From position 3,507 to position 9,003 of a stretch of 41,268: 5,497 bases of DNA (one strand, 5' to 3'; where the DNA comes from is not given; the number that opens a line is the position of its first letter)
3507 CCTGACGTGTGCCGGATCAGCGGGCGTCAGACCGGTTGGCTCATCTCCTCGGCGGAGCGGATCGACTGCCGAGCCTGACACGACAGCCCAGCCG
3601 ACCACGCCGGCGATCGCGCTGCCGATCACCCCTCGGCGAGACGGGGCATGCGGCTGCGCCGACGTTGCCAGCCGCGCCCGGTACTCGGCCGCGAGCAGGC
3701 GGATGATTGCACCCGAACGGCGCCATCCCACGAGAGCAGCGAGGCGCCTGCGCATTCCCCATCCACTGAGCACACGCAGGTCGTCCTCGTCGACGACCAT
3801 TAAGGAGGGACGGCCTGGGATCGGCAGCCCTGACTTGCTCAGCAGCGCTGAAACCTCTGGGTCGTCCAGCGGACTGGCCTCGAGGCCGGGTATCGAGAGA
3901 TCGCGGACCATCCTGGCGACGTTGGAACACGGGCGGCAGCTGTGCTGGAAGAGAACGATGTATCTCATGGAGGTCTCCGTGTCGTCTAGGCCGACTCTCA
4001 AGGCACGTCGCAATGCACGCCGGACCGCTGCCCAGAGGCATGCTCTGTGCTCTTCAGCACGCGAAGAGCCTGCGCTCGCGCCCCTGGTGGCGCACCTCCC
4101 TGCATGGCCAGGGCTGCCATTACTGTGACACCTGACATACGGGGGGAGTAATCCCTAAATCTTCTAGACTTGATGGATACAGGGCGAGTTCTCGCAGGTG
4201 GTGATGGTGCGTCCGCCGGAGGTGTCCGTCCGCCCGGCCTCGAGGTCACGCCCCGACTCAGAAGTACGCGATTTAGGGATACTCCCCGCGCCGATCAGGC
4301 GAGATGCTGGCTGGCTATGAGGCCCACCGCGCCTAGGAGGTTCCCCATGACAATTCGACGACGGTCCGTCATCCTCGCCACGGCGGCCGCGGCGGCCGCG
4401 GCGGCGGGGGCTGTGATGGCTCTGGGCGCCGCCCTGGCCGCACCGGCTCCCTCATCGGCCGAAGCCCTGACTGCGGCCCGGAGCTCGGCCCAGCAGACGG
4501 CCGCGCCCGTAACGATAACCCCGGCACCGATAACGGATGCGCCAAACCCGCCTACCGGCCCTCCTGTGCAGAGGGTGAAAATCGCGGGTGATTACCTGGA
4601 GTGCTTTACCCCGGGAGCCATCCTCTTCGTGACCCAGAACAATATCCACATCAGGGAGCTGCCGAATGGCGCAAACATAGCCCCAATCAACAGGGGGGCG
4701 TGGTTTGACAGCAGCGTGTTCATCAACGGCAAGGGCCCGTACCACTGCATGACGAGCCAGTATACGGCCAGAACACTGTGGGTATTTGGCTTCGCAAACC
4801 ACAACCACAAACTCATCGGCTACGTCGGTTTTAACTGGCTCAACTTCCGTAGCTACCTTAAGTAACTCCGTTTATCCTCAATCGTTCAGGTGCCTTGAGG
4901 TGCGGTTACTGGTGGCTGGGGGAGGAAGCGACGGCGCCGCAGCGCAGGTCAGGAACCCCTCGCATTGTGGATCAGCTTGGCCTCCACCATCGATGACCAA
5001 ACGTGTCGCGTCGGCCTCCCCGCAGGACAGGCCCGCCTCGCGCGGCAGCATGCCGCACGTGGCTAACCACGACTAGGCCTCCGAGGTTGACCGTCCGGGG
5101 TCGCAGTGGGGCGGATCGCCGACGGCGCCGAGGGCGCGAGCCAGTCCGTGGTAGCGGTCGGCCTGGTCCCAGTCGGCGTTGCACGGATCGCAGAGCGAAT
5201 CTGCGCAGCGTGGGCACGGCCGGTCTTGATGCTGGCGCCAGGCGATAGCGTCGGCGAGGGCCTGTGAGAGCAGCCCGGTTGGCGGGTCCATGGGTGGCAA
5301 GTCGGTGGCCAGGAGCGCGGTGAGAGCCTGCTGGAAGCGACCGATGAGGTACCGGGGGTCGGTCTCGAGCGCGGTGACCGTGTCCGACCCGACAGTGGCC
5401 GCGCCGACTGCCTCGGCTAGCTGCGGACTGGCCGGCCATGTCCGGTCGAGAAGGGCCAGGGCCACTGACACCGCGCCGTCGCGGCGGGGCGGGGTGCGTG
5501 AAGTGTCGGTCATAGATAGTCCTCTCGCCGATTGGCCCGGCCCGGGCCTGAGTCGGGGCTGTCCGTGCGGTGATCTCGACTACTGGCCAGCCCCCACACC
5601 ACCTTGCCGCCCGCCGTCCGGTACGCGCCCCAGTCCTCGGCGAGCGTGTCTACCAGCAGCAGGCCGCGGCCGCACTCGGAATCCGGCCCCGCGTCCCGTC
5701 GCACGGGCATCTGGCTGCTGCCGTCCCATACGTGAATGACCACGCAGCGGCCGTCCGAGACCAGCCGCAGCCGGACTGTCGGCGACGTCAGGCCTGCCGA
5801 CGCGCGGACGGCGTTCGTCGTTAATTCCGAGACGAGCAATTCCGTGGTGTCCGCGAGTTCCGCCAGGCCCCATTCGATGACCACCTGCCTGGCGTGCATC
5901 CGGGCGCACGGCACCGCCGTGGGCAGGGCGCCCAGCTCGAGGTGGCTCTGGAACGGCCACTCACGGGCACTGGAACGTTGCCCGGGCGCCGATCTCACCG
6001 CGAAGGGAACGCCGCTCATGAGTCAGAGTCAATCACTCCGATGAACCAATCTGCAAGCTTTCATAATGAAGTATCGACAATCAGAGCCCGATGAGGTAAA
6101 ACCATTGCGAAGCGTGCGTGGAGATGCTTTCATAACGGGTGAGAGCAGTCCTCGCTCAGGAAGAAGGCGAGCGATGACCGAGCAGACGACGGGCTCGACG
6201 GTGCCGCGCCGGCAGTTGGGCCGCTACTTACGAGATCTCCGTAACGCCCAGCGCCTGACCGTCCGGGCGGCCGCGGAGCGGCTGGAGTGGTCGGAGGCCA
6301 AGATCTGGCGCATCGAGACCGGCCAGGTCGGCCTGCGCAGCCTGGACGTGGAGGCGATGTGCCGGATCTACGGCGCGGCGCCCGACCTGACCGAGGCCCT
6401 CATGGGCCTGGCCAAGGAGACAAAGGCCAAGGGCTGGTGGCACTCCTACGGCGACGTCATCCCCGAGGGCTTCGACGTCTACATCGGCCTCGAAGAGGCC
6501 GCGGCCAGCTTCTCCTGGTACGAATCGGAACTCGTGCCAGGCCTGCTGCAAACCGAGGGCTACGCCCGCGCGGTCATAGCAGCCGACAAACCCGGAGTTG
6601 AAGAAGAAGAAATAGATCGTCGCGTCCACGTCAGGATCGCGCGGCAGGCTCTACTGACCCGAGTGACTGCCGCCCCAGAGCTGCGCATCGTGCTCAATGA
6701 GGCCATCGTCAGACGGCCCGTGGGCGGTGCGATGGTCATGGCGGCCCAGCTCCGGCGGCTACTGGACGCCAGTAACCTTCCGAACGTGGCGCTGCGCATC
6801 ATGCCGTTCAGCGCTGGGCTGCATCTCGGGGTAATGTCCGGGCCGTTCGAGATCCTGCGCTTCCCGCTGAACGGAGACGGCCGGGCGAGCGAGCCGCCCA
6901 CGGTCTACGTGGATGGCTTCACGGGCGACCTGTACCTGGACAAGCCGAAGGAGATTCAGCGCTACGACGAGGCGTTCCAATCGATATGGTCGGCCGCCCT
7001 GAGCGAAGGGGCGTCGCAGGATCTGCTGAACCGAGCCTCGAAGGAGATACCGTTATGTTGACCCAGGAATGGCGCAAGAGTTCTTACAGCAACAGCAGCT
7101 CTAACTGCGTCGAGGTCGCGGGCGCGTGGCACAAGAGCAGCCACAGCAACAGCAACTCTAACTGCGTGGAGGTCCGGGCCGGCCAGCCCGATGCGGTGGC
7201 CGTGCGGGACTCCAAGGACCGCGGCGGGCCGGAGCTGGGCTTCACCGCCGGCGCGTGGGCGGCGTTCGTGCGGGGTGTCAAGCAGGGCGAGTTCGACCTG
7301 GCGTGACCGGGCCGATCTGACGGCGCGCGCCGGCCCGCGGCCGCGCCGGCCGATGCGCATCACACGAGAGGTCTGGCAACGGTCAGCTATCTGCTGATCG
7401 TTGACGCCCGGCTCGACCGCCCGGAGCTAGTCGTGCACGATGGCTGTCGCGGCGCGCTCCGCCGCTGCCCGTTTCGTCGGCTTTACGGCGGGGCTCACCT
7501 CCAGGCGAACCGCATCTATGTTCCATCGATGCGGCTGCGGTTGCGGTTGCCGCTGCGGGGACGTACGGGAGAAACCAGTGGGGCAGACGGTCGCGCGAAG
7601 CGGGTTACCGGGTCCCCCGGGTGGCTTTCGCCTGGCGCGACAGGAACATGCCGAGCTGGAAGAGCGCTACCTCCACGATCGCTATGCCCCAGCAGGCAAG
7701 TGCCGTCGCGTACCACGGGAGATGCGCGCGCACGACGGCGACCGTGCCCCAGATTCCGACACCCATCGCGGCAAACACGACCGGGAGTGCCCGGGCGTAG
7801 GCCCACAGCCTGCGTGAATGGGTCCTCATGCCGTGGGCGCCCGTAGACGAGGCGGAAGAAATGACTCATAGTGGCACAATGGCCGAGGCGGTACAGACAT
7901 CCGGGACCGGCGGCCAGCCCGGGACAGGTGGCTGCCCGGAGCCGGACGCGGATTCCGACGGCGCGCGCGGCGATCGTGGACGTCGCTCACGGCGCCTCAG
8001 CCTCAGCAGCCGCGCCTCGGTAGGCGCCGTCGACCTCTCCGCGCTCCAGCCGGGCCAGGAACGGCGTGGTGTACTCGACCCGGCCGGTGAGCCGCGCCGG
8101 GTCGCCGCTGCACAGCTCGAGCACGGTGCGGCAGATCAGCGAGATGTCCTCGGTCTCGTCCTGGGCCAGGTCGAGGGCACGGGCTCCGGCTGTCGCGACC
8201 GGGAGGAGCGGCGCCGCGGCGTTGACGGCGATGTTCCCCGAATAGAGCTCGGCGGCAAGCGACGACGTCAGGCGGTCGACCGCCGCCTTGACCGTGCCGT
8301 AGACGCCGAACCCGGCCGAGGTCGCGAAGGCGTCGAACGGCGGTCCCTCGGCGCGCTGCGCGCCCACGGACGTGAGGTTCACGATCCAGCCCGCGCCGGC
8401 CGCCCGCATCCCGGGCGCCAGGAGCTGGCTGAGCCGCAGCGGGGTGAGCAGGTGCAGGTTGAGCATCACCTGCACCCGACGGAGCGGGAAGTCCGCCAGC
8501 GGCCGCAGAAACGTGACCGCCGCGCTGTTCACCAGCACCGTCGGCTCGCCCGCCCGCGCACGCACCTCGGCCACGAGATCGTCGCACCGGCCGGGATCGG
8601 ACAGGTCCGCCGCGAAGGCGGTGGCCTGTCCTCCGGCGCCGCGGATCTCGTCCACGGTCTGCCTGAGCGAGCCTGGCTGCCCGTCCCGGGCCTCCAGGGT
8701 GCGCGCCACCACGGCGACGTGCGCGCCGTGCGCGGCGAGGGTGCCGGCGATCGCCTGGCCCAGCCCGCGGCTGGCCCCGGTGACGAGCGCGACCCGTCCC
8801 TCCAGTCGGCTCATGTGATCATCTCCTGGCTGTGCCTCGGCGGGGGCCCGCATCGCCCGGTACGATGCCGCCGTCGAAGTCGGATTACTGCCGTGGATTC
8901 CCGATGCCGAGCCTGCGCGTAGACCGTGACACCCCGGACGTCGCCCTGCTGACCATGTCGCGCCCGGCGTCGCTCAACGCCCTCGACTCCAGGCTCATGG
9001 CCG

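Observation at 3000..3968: Orphan membrane protein: cytoplasmic CxxC thioredoxin-like head, internal twin-arginine motif, extracytoplasmic 8-Cys tail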

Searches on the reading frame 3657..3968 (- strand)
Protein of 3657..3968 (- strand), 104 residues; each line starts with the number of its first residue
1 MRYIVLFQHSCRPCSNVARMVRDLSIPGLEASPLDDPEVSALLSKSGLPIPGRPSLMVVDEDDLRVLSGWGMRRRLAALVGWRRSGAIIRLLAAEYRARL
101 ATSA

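Call 53: find_homologous_proteins(query=A4, max_evalue=0.01)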
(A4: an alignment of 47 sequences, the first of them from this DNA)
Query A4 (47 sequences) (104 aa, profile of the alignment): 47 proteins with E <= 0.01 among 2716 candidates.
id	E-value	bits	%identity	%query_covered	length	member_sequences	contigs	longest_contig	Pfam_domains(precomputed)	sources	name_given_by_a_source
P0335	8.4e-30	121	35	87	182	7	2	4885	-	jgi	jgi:predicted DCC family thiol-disulfide oxidoreductase YuxK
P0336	1.3e-29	120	27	99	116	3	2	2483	-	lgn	-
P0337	1.3e-29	120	30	97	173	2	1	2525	-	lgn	-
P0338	2.0e-29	120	35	95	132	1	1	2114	-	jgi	jgi:hypothetical protein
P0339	2.2e-29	119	33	91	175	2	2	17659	-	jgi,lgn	-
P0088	2.5e-29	119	61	99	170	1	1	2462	-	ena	-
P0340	6.7e-29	118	28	88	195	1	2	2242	-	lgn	-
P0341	1.5e-28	117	31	88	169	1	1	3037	-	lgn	-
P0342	1.8e-27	113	36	82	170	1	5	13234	-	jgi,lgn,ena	-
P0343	2.0e-27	113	27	89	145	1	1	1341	-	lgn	-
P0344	2.4e-27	113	34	82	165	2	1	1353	-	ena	-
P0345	5.7e-27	112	34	77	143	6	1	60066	-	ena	-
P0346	2.1e-26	110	33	99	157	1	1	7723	-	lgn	-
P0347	2.5e-26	110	-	-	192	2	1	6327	-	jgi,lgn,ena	-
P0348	7.9e-26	108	26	66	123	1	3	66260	-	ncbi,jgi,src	jgi:predicted DCC family thiol-disulfide oxidoreductase YuxK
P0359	7.3e-21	92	27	79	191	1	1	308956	-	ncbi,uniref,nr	ncbi:hypothetical protein [Rubrobacter naiadicus]|uniref:hypothetical protein n=1 Tax=Rubrobacter na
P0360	2.3e-19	87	26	99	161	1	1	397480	-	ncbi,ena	-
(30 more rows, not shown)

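Call 54: search_solved_structures(query=A4, max_evalue=10)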
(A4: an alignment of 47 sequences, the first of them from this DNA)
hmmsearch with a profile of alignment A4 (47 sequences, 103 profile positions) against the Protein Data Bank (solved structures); distinct sequences matched with E-value up to 10: 14.
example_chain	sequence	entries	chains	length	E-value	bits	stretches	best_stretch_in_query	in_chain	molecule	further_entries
2vim_A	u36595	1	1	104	0.21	14.9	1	7-70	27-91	THIOREDOXIN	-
7o0n_A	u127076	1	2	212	0.24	14.8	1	35-94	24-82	ParB family protein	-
4pob_A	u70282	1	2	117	0.26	14.6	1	9-80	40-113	Thioredoxin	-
7bnk_A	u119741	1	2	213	0.71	13.3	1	35-94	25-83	ParB family protein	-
7bnr_A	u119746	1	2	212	0.72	13.2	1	36-94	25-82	ParB family protein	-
2hsy_A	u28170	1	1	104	0.73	13.2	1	7-69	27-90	Thioredoxin II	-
2fa4_A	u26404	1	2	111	0.83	13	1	7-69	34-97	Thioredoxin II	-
2l4q_A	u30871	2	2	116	0.88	13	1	9-79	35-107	Thioredoxin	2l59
2i1u_A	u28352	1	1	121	0.97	12.8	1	9-79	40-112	Thioredoxin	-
4wxt_A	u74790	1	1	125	1.2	12.6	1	9-79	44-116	Thioredoxin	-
22fj_A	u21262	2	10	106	1.2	12.6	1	7-72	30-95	Thioredoxin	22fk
7xao_A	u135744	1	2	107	1.7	12.1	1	9-78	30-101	Thioredoxin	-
4i8b_A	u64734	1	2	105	1.7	12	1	7-72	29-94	Thioredoxin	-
2gzy_A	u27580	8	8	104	1.8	12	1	11-78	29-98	Thioredoxin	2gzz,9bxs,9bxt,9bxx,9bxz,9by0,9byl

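Call 70: find_encoding_contigs(protein=P0359, flank=4000, max_places=1)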
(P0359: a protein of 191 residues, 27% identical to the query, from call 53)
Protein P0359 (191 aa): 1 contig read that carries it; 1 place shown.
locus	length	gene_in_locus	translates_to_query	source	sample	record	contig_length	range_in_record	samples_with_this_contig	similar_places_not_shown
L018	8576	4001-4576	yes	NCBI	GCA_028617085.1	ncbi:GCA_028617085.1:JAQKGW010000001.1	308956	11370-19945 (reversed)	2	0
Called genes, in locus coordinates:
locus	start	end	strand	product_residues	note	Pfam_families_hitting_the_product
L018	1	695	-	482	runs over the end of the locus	PF02589:LUD_dom, PF13187:Fer4_9 (faint), PF00037:Fer4 (faint), PF12838:Fer4_7 (faint), PF13183:Fer4_8, PF13237:Fer4_10 (faint), PF13534:Fer4_17 (weak), PF11870:LutB_C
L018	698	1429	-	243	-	PF02754:CCG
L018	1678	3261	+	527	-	PF07730:HisKA_3 (faint), PF02518:HATPase_c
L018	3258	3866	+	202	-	PF00072:Response_reg, PF00196:GerE, PF08281:Sigma70_r4_2 (weak)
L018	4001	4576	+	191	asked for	-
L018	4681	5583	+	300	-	PF12697:Abhydrolase_6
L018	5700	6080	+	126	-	-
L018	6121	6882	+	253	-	PF00005:ABC_tran, PF13304:AAA_21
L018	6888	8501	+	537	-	PF16949:ABC_tran_2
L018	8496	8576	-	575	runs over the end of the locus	PF00795:CN_hydrolase, PF02540:NAD_synthase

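Call 71: find_encoding_contigs(protein=P0360, flank=4000, max_places=1)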
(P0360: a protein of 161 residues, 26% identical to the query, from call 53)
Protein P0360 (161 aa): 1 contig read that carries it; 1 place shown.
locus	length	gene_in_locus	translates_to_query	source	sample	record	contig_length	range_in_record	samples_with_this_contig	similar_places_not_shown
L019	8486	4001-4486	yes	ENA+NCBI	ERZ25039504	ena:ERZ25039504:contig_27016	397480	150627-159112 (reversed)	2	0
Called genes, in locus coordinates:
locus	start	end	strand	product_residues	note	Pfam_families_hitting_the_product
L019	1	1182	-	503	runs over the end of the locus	PF00171:Aldedh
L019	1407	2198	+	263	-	PF01619:Pro_dh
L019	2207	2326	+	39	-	-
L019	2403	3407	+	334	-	PF00171:Aldedh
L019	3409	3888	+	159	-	PF00171:Aldedh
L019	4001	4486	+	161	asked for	-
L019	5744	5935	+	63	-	-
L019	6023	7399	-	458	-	PF01266:DAO (faint), PF03486:HI0933_like (faint), PF07992:Pyr_redox_2, PF13738:Pyr_redox_3, PF00070:Pyr_redox, PF02852:Pyr_redox_dim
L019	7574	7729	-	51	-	PF02777:Sod_Fe_C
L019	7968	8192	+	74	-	-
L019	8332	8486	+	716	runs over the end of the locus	PF00989:PAS, PF08448:PAS_4, PF13426:PAS_9, PF08447:PAS_3, PF00989:PAS, PF08447:PAS_3, PF08448:PAS_4, PF13426:PAS_9, +4 more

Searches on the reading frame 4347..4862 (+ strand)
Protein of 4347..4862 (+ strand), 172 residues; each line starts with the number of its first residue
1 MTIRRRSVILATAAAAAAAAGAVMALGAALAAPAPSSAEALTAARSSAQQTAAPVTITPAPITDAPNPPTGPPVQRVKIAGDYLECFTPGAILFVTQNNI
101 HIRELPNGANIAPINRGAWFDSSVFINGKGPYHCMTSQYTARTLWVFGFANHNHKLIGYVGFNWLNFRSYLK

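Call 4: search_protein_families(library=pfam, proteins=[window:4347-4862:+], max_evalue=1)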
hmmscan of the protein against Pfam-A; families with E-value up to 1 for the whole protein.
window:4347-4862:+ (172 aa): 0 families
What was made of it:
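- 4347..4865 (+): Divergently transcribed small secreted protein, 172 aa, with an RRR-containing signal. It is a recurrent neighbour. No Pfam match (call 4).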

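Call 5: search_protein_families(library=ncbifam, proteins=[window:4347-4862:+], max_evalue=1)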
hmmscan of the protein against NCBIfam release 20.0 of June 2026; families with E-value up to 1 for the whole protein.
window:4347-4862:+ (172 aa): 0 families

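Call 80: search_protein_families(library=padloc, proteins=[window:4347-4862:+], max_evalue=0.01)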
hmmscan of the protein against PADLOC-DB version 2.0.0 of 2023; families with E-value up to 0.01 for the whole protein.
window:4347-4862:+ (172 aa): 0 families

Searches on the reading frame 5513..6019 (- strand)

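Call 79: search_protein_families(library=pfam, proteins=[window:5513-6019:-], max_evalue=0.001)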
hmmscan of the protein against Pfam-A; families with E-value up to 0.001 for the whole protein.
window:5513-6019:- (169 aa): 2 families
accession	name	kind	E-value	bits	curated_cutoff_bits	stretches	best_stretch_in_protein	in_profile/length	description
PF13581.12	HATPase_c_2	-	1.4e-11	44.9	27.4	1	31-142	3-124/127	Histidine kinase-like ATPase domain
PF02518.31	HATPase_c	-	0.00011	23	26.4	1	60-136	7-93/111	Histidine kinase-, DNA gyrase B-, and HSP90-like ATPase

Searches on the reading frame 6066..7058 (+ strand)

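Call 79: search_protein_families(library=pfam, proteins=[window:6066-7058:+], max_evalue=0.001)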
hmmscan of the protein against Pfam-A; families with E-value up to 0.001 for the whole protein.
window:6066-7058:+ (331 aa): 2 families
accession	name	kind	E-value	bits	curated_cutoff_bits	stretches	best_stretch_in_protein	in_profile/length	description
PF19054.6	DUF5753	-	2e-55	187.6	23.4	1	138-322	3-177/178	Domain of unknown function (DUF5753)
PF13560.12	HTH_31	-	1.6e-17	64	27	1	50-112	1-64/64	Helix-turn-helix domain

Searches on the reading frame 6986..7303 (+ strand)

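Call 79: search_protein_families(library=pfam, proteins=[window:6986-7303:+], max_evalue=0.001)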
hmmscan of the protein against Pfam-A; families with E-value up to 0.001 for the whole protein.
window:6986-7303:+ (106 aa): 1 family
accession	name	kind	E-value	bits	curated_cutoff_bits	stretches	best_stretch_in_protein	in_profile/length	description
PF04149.17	DUF397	-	1.1e-29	102.7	24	2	47-99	2-55/55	Domain of unknown function (DUF397)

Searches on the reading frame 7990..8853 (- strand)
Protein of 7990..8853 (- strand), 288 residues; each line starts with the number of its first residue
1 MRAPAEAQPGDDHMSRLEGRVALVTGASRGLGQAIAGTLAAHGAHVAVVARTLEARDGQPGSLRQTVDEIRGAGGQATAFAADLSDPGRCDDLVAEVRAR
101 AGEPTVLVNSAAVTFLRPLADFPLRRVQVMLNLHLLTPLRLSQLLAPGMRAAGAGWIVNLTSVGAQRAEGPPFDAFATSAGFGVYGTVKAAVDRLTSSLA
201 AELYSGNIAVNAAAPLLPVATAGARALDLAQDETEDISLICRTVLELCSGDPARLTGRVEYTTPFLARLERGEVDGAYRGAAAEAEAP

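Call 79: search_protein_families(library=pfam, proteins=[window:7990-8853:-], max_evalue=0.001)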
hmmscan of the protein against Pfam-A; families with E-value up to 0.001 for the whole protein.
window:7990-8853:- (288 aa): 3 families
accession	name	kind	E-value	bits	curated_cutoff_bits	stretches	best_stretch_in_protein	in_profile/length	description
PF00106.31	adh_short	-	2.3e-33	115.8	26.6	1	20-216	1-180/195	short chain dehydrogenase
PF13561.12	adh_short_C2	-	3.4e-25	89.4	27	1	26-229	1-186/236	Enoyl-(Acyl carrier protein) reductase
PF08659.16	KR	-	1.7e-07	31.8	22.6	1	22-131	3-109/180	KR domain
